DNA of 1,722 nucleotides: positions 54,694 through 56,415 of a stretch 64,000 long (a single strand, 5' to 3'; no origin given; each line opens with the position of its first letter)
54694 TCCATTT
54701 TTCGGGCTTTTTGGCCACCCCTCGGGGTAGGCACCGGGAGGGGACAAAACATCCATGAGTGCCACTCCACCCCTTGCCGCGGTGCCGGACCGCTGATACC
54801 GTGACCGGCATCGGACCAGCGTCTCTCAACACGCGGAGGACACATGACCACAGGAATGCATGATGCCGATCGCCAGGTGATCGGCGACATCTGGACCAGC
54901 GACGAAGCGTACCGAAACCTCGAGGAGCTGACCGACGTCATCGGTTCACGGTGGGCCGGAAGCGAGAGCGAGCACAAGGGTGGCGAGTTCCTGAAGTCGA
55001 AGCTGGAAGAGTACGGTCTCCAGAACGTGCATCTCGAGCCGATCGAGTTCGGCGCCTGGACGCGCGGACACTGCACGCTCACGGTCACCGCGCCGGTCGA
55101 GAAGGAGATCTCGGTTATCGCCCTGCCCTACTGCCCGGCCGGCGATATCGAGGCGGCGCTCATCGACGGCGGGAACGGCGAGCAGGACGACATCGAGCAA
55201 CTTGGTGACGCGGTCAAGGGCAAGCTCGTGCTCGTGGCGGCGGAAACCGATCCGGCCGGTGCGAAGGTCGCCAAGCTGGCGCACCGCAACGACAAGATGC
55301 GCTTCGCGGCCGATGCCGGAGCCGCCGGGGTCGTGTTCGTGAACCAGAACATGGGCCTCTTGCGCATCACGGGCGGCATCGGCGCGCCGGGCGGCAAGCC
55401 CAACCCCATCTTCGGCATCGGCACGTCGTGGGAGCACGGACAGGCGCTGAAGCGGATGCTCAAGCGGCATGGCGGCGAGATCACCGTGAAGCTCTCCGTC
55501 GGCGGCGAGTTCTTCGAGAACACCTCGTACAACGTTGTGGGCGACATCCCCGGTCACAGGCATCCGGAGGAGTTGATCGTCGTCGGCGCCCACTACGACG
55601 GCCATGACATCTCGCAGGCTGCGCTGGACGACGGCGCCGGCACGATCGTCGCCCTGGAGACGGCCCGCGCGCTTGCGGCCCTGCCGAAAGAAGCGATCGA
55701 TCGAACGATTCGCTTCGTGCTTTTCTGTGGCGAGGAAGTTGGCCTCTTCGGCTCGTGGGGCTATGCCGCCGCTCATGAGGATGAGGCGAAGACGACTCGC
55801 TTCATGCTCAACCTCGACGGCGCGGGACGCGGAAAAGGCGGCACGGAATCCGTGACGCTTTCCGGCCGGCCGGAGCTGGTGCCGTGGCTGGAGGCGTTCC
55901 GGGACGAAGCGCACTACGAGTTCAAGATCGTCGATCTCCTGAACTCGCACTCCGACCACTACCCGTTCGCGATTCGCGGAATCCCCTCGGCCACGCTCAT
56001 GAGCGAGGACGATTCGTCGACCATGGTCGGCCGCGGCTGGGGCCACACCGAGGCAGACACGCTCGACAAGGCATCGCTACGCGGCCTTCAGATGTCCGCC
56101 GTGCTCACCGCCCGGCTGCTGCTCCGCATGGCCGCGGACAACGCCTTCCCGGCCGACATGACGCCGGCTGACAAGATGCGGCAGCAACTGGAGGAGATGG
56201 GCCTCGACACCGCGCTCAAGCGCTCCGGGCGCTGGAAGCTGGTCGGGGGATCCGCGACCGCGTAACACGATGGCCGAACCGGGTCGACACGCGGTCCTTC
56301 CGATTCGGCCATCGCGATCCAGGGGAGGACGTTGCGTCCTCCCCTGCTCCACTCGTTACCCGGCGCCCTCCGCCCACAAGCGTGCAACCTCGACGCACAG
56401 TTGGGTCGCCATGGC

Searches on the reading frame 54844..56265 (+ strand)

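Call 64: search_protein_families(library=pfam, proteins=[window:54844-56265:+], max_evalue=0.0001)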
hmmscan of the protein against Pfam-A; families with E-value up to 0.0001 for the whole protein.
window:54844-56265:+ (473 aa): 2 families
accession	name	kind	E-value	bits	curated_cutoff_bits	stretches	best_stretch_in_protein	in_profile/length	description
PF04389.22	Peptidase_M28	-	3e-36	125.4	21.3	1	230-421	1-188/193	Peptidase family M28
PF02225.27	PA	-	1.5e-07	31.9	23.9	1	115-202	16-95/95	PA domain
